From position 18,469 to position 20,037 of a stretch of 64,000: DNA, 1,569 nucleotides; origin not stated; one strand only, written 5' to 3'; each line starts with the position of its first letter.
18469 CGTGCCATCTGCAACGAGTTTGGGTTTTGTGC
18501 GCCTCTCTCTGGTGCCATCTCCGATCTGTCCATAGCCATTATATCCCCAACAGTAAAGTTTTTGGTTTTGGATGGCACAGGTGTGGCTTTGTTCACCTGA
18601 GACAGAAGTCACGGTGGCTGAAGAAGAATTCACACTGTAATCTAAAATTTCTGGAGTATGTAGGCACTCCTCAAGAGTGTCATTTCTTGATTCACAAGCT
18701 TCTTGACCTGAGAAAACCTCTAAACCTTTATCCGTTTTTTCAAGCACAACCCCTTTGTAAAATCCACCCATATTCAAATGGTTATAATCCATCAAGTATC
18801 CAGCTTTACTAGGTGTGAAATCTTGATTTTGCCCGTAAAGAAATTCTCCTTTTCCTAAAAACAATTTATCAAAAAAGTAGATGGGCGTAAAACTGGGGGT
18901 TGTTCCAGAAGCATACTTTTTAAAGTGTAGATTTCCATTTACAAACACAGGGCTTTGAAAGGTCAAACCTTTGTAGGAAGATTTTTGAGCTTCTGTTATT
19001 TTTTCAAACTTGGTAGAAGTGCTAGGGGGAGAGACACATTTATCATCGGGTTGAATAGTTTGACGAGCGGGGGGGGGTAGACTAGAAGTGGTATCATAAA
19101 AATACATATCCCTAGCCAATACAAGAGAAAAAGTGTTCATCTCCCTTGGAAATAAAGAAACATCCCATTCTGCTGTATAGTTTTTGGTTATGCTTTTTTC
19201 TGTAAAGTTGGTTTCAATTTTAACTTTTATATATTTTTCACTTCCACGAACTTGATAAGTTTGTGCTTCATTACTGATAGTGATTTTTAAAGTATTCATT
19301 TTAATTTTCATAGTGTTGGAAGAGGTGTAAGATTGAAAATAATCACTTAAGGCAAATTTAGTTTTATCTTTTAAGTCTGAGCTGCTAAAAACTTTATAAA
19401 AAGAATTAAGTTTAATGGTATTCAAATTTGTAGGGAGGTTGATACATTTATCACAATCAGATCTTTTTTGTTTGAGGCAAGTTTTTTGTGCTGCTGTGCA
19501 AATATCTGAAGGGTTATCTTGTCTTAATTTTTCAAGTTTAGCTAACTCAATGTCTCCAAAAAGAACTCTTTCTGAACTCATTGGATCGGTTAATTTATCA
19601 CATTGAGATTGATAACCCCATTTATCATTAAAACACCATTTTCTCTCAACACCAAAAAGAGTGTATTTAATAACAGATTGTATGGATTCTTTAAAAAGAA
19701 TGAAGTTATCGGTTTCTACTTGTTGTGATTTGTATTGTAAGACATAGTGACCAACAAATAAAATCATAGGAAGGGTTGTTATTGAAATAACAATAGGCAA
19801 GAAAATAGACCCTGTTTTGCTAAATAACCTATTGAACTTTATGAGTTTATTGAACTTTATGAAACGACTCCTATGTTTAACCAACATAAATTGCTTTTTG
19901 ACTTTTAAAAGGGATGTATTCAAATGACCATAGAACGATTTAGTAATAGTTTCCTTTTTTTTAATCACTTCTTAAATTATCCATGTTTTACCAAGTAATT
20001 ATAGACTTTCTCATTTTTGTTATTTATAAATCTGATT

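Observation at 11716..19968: Pilin-like operon whose PilX-type anchored member is a 1494-aa double RCC1-propeller protein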

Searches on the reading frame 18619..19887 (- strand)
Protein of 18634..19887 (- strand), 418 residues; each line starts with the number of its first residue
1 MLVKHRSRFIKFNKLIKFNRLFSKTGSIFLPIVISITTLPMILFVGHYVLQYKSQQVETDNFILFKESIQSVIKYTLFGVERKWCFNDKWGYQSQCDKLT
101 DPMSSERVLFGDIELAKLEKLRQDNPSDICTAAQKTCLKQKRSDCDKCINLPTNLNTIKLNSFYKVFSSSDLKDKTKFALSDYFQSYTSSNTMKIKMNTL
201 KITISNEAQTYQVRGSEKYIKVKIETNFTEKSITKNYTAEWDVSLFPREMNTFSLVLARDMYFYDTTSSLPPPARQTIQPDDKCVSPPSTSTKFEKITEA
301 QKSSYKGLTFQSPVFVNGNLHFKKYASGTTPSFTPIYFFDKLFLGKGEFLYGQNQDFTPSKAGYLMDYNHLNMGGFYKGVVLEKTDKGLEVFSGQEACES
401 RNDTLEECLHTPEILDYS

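Call 9: find_homologous_proteins(query=window:18634-19887:-, max_evalue=0.01)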
Query seq(418 aa) (418 aa): 1 proteins with E <= 0.01 among 3090 candidates.
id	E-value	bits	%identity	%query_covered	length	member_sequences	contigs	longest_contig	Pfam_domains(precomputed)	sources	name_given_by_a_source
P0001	1.8e-126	441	50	95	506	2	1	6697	PF00415.25,PF25390.2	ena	-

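Call 10: find_encoding_contigs(protein=P0001, flank=10000)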
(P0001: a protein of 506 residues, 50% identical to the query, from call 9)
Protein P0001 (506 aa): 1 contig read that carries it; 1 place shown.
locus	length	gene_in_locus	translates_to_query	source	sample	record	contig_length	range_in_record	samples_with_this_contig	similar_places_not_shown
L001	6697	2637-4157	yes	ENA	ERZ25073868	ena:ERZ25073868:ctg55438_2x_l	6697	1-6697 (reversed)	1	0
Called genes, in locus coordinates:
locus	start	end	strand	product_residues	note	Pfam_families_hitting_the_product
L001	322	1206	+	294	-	PF01048:PNP_UDP_1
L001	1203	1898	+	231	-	PF01144:CoA_trans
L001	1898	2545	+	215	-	PF01144:CoA_trans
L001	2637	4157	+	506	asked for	PF25390:WD40_RLD, PF00415:RCC1 (weak)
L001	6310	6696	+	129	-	?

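Call 24: search_protein_representatives(alignment_id=A1)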
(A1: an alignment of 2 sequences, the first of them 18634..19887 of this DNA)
Query: 2 sequences, 435 profile positions. Proteins with E-value up to 0.001 (for the whole library): 164; up to 1e-10: 105; up to 1e-30: 8. The best 150 are listed.
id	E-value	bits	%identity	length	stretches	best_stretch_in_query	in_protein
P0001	1.7e-256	867.3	-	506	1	1-435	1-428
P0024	1.1e-252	854.7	-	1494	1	4-432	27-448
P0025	6.7e-150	516.0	-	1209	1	21-431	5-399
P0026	5.0e-70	252.8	-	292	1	14-319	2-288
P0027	5.0e-45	170.5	-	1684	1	73-421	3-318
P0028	1.7e-35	139.1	-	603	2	158-418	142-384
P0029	5.1e-34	134.2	-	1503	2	155-421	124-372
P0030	5.2e-33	130.9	-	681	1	10-419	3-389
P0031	7.8e-26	107.2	-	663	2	203-432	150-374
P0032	2.4e-24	102.3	-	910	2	30-123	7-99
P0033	1.2e-23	100.0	-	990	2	206-426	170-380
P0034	7.2e-23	97.4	-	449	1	23-416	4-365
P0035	8.3e-23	97.2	-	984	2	186-420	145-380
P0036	3.4e-22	95.2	-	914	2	170-424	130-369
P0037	7.9e-22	94.0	-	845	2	241-417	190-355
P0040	2.1e-20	89.3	-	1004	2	223-418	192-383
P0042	3.1e-20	88.8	-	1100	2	209-419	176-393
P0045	6.7e-20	87.7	-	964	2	159-418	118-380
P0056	8.5e-18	80.7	-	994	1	73-413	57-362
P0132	2.9e-10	55.9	-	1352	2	247-419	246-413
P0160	1.4e-06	43.7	-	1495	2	205-423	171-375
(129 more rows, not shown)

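Call 27: search_protein_families(library=pfam, proteins=[P0033, P0035, P0036, P0040, P0042, P0045, P0132, P0160, P0056], max_evalue=1)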
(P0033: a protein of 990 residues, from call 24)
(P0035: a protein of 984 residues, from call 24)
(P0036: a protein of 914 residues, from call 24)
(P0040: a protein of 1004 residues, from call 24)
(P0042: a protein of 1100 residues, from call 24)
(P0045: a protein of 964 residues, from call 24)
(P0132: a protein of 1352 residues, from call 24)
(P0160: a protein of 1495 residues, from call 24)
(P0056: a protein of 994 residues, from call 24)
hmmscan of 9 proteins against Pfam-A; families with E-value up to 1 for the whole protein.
P0033 (990 aa): 1 family
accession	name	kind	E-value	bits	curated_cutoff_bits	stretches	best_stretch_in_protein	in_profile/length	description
PF07303.18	Occludin_ELL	-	0.13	13.5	31.2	1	555-609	40-92/101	Occludin homology domain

P0035 (984 aa): 11 families
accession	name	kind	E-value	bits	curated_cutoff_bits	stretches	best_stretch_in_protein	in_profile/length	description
PF21827.1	New_glue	-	0.00017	21.7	31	1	533-581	28-74/94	New glue protein family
PF16326.10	ABC_tran_CTD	-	0.0026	18.4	32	1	587-629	14-56/69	ABC transporter C-terminal domain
PF05335.18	DUF745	-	0.19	11.9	33.3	1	478-570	40-131/183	Protein of unknown function (DUF745)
PF11921.14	DUF3439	-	0.22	12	27.1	1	527-564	36-73/122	Domain of unknown function (DUF3439)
PF01327.26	Pep_deformylase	-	0.23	11.5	22.8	1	590-655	24-89/156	Polypeptide deformylase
PF17107.11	SesA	-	0.26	11.9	26.3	1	486-597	6-115/122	N-terminal domain on NACHT_NTPase and P-loop NTPases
PF09726.14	Macoilin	-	0.46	9.5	32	1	497-618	291-413/671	Macoilin family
PF20570.3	DUF6779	-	0.47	11.6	28.1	1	549-619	36-102/108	Domain of unknown function (DUF6779)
PF07303.18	Occludin_ELL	-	0.62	11.3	31.2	0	493-531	15-53/101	Occludin homology domain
PF08702.15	Fib_alpha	-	0.84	10.3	29.9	1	505-608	22-122/143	Fibrinogen alpha/beta chain family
PF13863.11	DUF4200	-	0.89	10.3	29.7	0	490-526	10-46/119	Domain of unknown function (DUF4200)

P0036 (914 aa): 6 families
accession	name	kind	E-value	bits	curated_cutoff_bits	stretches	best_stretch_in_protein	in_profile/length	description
PF17078.10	SHE3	-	0.0092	16.2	30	1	481-580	63-157/228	SWI5-dependent HO expression protein 3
PF00143.24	Interferon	-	0.024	15.2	26.8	1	480-549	67-136/160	Interferon alpha/beta domain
PF02090.21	SPAM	-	0.075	13.4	35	1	467-572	2-107/142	Salmonella surface presentation of antigen gene type M protein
PF06818.20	Fez1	-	0.099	13.6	34.4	1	479-567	40-128/199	Fez1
PF02601.20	Exonuc_VII_L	-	0.11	12.4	35.9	1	471-575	156-268/315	Exonuclease VII, large subunit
PF00261.25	Tropomyosin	-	0.21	11.4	38.6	1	485-579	133-227/242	Tropomyosin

P0040 (1004 aa): 0 families

P0042 (1100 aa): 0 families

P0045 (964 aa): 1 family
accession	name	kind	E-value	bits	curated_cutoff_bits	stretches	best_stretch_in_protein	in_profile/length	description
PF07638.17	Sigma70_ECF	-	0.47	10.8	21.1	1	600-631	32-63/185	ECF sigma factor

P0132 (1352 aa): 11 families
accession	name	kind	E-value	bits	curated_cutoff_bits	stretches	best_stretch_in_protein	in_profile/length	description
PF24481.2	CT398_CC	-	0.013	15.8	27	1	773-850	29-107/180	CT398-like coiled coil hairpin domain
PF13863.11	DUF4200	-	0.018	15.8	29.7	1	786-856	51-119/119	Domain of unknown function (DUF4200)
PF07926.17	TPR_MLP1_2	-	0.048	14.1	36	1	722-843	5-122/129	TPR/MLP1/MLP2-like protein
PF14389.11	Lzipper-MIP1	-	0.12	13.2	32.2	1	823-899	3-82/84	Leucine-zipper of ternary complex factor MIP1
PF18962.6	Por_Secre_tail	-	0.19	12.5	27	0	1230-1250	43-63/75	Secretion system C-terminal sorting domain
PF10805.13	DUF2730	-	0.19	12.3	24.9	0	779-843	32-96/102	Protein of unknown function (DUF2730)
PF07888.16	CALCOCO1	-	0.31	10.3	36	1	683-844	63-219/496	Calcium binding and coiled-coil domain (CALCOCO1) like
PF13600.11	DUF4140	-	0.43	11.5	27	0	786-843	46-98/98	N-terminal domain of unknown function (DUF4140)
PF10473.14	CENP-F_leu_zip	-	0.51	10.8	34.5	0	740-850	11-120/140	Leucine-rich repeats of kinetochore protein Cenp-F/LEK1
PF24319.2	DUF7491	-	0.53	11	30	0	788-840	15-65/90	Coiled-coil region of unknown function (DUF7491)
PF16888.10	YwqH-like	-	0.58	10.9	33.7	0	756-805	66-113/123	YwqH-like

P0160 (1495 aa): 2 families
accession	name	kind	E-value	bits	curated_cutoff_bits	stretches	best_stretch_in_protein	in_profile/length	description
PF13540.12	RCC1_2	-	4e-30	103.3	22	7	940-963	2-25/30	Regulator of chromosome condensation (RCC1) repeat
PF25390.1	WD40_RLD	-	7.9e-12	45.6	150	2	846-1035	31-219/363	RCC1-like domain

P0056 (994 aa): 4 families
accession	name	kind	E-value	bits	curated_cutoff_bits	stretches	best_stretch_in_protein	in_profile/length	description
PF25390.1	WD40_RLD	-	5.2e-44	151.5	150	2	376-612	134-345/363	RCC1-like domain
PF00415.24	RCC1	-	1.1e-43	148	21.7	5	535-582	2-50/50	Regulator of chromosome condensation (RCC1) repeat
PF13540.12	RCC1_2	-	2.9e-26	91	22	7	570-596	2-29/30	Regulator of chromosome condensation (RCC1) repeat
PF18091.7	E3_UbLigase_RBR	-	0.076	13.6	23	1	951-992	34-74/92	E3 Ubiquitin Ligase RBR C-terminal domain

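Call 47: find_homologous_proteins(query=A4, max_evalue=0.00001)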
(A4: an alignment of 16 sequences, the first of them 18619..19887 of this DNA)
Query A4 (16 sequences) (423 aa, profile of the alignment): 1 proteins with E <= 0.00001 among 5794 candidates.
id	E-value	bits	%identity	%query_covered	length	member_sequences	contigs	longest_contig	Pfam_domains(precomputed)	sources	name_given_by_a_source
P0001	1.2e-108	382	50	95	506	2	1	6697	PF00415.25,PF25390.2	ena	-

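Call 56: predict_structure(alignment_id=A5)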
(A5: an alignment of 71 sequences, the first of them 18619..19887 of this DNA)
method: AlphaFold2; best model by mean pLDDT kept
length: 423 residues; sequences in the alignment: 71
mean_pLDDT: 83.4   pTM: 0.76
mean pLDDT of the five models: 83.4, 82.8, 81.8, 81.3, 80.3
residues with pLDDT >= 90: 229; 70-90: 109; 50-70: 56; < 50: 29
segments of 3 or more residues with pLDDT < 50: 1-15, 411-423
pLDDT, mean of each block of 10 residues (from residue 1): 45 50 67 92 94 88 95 97 96 93 96 93 92 91 88 95 98 96 92 88 94 90 98 96 85 86 74 58 61 82 88 94 86 91 92 87 66 89 86 74 61 37 30
secondary structure, 60 per line:
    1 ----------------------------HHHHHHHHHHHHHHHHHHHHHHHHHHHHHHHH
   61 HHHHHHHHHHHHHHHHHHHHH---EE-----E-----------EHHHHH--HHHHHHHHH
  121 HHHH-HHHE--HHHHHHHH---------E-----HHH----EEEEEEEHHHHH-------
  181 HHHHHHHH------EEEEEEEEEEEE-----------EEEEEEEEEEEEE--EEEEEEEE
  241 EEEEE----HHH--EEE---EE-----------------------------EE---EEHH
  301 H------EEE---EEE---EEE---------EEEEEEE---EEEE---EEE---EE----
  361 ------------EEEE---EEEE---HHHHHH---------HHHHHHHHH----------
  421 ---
elements in order: H29-81 H105-109 H112-124 H132-139 E162-168 H169-173 H181-188 E195-206 E218-230 E233-245 E255-257 E308-310 E314-316 E320-322 E332-338 E342-345 E349-351 E373-376 E380-383 H387-392 H402-410

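Call 59: fold_search(model_id=the predicted structure, library=pdb)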
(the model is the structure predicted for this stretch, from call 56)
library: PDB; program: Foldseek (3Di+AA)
matches with E <= 10: 440; with E <= 0.001: 0
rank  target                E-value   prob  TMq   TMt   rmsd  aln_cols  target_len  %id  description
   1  9q6c_A                1.6e-01  0.20  0.11  0.20  24.3       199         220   10  Cryo-EM structure of octameric COMMD-like protein MBK5214510 from Flavobacteriaceae bacterium (released 2025-10-01)
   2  8p0w_H                2.0e-01  0.63  0.11  0.25  16.1        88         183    7  Structure of the human Commander complex COMMD ring (released 2024-03-20)
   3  5iv9_B                2.3e-01  0.60  0.11  0.28   4.7        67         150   13  The LPS Transporter LptDE from Klebsiella pneumoniae, full-length (released 2016-05-18)
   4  9ia2_B                2.8e-01  0.41  0.13  0.31   5.2        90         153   10  LpDEM from Escherichia coli (released 2025-12-10)
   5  5iv8_D                3.2e-01  0.51  0.11  0.28   4.0        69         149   13  The LPS Transporter LptDE from Klebsiella pneumoniae, core complex (released 2016-05-18)
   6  9i97_B                3.6e-01  0.38  0.11  0.27   4.2        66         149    9  Cryo-EM structure of Shigella flexneri LptDE in complex with a Bicyclic Peptide binder (Compound 12) (released 2025-10-15)
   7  4n4r_B                3.8e-01  0.30  0.13  0.31   7.9       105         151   11  Structure basis of lipopolysaccharide biogenesis (released 2014-06-25)
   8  8f2r_J                4.3e-01  0.63  0.11  0.23   6.5        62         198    6  Human CCC complex (released 2023-05-24)
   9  4gsk_Y                4.3e-01  0.14  0.11  0.26  12.7       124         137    8  Crystal structure of an Atg7-Atg10 crosslinked complex (released 2012-11-14)
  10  9rpw_B                5.1e-01  0.25  0.11  0.27   4.4        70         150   11  Cryo-EM structure of Shigella flexneri LptDE dimer: closed-state unbound and open-state bound by Oekolampad phage RBP (released 2025-12-10)
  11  3bf2                  5.4e-01  0.33  0.10  0.29   4.3        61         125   18  Crystal structure of the A1KSW9_NEIMF protein from Neisseria meningitidis. Northeast Structural Genomics Consortium targ (released 2007-12-04)
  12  8rkf_B                5.4e-01  0.28  0.09  0.17   7.1        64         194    9  Crystal structure of the ZP-N1 and ZP-N2 domains of human ZP2 (hZP2-N1N2) (released 2024-03-13)
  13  9i9z_B                5.7e-01  0.41  0.10  0.27   3.6        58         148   10  LpDE from Escherichia coli (released 2025-12-10)
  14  8f2r_H                7.7e-01  0.44  0.12  0.26   8.2        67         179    9  Human CCC complex (released 2023-05-24)
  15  9fz5_B                7.7e-01  0.20  0.11  0.26   5.7        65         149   11  Cryo-EM structure of LptDE-YedD complex from Escherichia Coli (released 2025-04-09)
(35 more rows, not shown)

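Call 82: predict_structure(alignment_id=A6)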
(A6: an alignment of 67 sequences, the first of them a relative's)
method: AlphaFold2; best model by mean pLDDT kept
length: 994 residues; sequences in the alignment: 67
mean_pLDDT: 75.5   pTM: 0.61
mean pLDDT of the five models: 75.5, 74.0, 73.2, 73.1, 71.4
residues with pLDDT >= 90: 298; 70-90: 370; 50-70: 182; < 50: 144
segments of 3 or more residues with pLDDT < 50: 248-259, 327-329, 356-386, 403-408, 425-450, 481-483, 485-488, 507-520, 649-665, 757-762, 775-784, 823-828
pLDDT, mean of each block of 10 residues (from residue 1): 50 72 91 89 87 95 97 96 93 91 64 85 88 89 94 94 90 92 93 95 92 97 96 94 53 44 77 91 94 78 93 88 59 70 92 61 30 27 50 74 52 71 45 26 32 71 79 77 49 71 56 41 72 86 62 65 85 84 88 61 69 66 79 82 67 32 53 83 86 75 56 74 65 83 82 55 64 51 59 89 79 83 47 72 96 94 97 95 95 95 89 76 79 85 87 88 87 85 96 95
secondary structure, 60 per line:
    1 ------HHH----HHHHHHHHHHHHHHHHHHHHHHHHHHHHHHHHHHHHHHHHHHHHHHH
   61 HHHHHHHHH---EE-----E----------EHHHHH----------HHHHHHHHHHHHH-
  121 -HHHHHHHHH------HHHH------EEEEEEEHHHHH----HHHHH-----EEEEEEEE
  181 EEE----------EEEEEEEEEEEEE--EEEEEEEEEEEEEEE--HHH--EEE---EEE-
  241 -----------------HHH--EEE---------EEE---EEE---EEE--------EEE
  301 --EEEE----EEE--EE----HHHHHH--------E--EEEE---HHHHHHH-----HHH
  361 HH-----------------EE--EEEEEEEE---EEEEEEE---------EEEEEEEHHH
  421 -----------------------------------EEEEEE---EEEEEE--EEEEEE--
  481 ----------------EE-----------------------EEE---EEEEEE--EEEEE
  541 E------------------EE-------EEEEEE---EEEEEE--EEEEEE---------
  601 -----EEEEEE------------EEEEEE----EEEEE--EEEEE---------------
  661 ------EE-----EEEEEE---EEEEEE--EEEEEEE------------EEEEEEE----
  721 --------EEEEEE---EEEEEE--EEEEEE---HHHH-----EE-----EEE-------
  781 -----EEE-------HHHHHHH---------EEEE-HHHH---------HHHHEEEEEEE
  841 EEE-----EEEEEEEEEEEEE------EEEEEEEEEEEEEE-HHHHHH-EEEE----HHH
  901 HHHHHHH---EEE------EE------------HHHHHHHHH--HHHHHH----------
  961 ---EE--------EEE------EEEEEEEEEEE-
elements in order (helices of 4 or more, strands of 3 or more residues): H14-69 H92-96 H107-119 H122-130 H137-140 E147-153 H154-158 H163-167 E173-183 E194-206 E209-223 E231-233 E237-239 E263-265 E275-277 E281-283 E287-289 E298-300 E303-306 E311-313 H322-327 E339-342 H346-352 H358-362 E384-391 E395-401 E411-417 E456-461 E465-470 E473-478 E522-524 E528-533 E536-541 E569-574 E578-583 E586-591 E606-611 E624-629 E634-638 E641-645 E674-679 E683-688 E691-697 E710-716 E729-734 E738-743 E746-751 H755-758 E771-773 E786-788 H796-802 E812-815 H817-820 H830-833 E834-843 E849-861 E868-881 H883-888 E890-893 H898-907 E911-913 H934-942 H945-950 E974-976 E983-993

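Call 88: search_protein_families(library=pfam, alignment_id=A4, max_evalue=1)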
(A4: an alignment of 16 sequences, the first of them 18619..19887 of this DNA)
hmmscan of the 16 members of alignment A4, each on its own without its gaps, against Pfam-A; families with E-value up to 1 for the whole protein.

A. member 1, window:18619-19887:- (423 aa): 0 families

B. families by the number of members that match (of 16 scanned): 4 families
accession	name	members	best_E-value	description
PF22043.2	DUF6935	1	1e-05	Domain of unknown function (DUF6935)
PF21911.1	PG_1098_N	1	0.086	N-terminal domain in putative methyltransferase PG_1098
PF09813.14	Coa3_cc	1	0.1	Cytochrome c oxidase assembly factor 3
PF11309.13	DUF3112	1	0.25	Protein of unknown function (DUF3112)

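Call 107: search_solved_structures(query=A6, max_evalue=1)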
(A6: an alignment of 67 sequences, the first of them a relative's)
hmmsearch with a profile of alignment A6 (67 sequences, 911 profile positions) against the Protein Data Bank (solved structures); distinct sequences matched with E-value up to 1: 18.
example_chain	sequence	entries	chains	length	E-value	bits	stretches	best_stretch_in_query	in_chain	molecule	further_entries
4lin_A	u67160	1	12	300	0.0099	17.6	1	424-573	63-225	Tail needle protein gp26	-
9yop_A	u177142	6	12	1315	0.02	16.6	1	439-569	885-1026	Myosin-7,General control transcription factor GCN4,Enhanced Green fluorescent protein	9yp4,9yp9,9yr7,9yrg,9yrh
9eul_A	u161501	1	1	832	0.027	16.2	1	420-612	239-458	GP-PDE domain-containing protein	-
9euf_B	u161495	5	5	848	0.028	16.1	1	420-612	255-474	GP-PDE domain-containing protein | ORF58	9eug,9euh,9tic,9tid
9o0l_A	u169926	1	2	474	0.048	15.4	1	437-619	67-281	Coiled-coil domain-containing protein 6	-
9o04_A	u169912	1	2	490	0.074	14.7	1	437-618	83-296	Coiled-coil domain-containing protein 6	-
31gn_A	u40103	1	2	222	0.26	12.9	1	439-552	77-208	Import motor subunit, mitochondrial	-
2bju_A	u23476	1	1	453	0.42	12.2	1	7-66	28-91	PLASMEPSIN II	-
5xg2_A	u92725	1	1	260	0.52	11.9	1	477-579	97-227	Chromosome partition protein Smc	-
8fcy_A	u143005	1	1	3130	0.64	11.6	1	385-586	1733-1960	Cytoplasmic dynein 1 heavy chain 1,Serine--tRNA ligase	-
8gi0_F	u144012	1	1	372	0.67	11.6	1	483-564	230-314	Peroxisomal membrane protein PEX14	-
7tgg_A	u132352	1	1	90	0.72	11.5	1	9-64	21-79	Geopilin domain 1 protein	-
3jck_D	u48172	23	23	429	0.8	11.3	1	499-606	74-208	26S proteasome regulatory subunit RPN7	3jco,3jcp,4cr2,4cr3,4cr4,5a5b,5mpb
6fvt_R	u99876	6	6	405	0.84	11.2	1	499-606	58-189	26S proteasome regulatory subunit RPN7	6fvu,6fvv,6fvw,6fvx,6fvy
2efr_A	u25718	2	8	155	0.85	11.2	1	435-555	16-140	General control protein GCN4 and Tropomyosin 1 alpha chain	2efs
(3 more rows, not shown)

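Call 111: fold_search(model_id=the predicted structure, library=pdb)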
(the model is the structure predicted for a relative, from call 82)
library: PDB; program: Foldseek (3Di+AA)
matches with E <= 10: 368; with E <= 0.001: 110
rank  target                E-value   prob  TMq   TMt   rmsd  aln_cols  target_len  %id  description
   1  4dnv_A                5.9e-23  1.00  0.30  0.77   4.6       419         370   23  Crystal structure of the W285F mutant of UVB-resistance protein UVR8 (released 2012-03-07)
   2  6dd7_A                1.3e-22  1.00  0.31  0.78   4.5       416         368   24  Crystal structure of plant UVB photoreceptor UVR8 from in situ serial Laue diffraction (released 2018-07-18)
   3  8gqe_B                1.8e-22  1.00  0.30  0.73   4.9       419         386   23  Crystal structure of the W285A mutant of UVR8 in complex with RUP2 (released 2022-09-14)
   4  4d9s_B                2.1e-22  1.00  0.30  0.74   4.7       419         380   23  Crystal structure of Arabidopsis thaliana UVR8 (UV Resistance locus 8) (released 2012-04-04)
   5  4d9s_A                3.5e-22  1.00  0.30  0.72   4.7       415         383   24  Crystal structure of Arabidopsis thaliana UVR8 (UV Resistance locus 8) (released 2012-04-04)
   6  4dnw_A                4.1e-22  1.00  0.30  0.76   4.7       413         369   23  Crystal structure of UVB-resistance protein UVR8 (released 2012-03-07)
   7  6xzn_A                5.1e-22  1.00  0.30  0.77   4.6       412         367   23  Arabidopsis UV-B photoreceptor UVR8 mutant G101S W285A (released 2021-01-13)
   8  4dnv_B                6.8e-22  1.00  0.30  0.76   4.7       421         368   24  Crystal structure of the W285F mutant of UVB-resistance protein UVR8 (released 2012-03-07)
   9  7vgg_B                7.2e-22  1.00  0.30  0.74   6.1       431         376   24  Cryo-EM structure of Ultraviolet-B activated UVR8 in complex with COP1 (released 2022-05-04)
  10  6xzn_B                8.5e-22  1.00  0.30  0.77   4.5       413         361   23  Arabidopsis UV-B photoreceptor UVR8 mutant G101S W285A (released 2021-01-13)
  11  6xzm_A                9.5e-22  1.00  0.30  0.76   4.6       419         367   24  Arabidopsis UV-B photoreceptor UVR8 mutant D96N D107N W285A (released 2021-01-13)
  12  4dnw_B                1.7e-21  1.00  0.30  0.76   4.5       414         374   25  Crystal structure of UVB-resistance protein UVR8 (released 2012-03-07)
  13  4nc4_A                1.7e-21  1.00  0.30  0.76   4.6       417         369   24  Crystal structure of photoreceptor AtUVR8 mutant W285F and light-induced structural changes at 120K (released 2016-10-26)
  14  4dnu                  1.7e-21  1.00  0.30  0.76   4.8       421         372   24  Crystal structure of the W285A mutant of UVB-resistance protein UVR8 (released 2012-03-07)
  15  6xzl                  2.2e-21  1.00  0.30  0.76   4.8       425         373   24  Arabidopsis UV-B photoreceptor UVR8 mutant D96N D107N (released 2021-01-13)
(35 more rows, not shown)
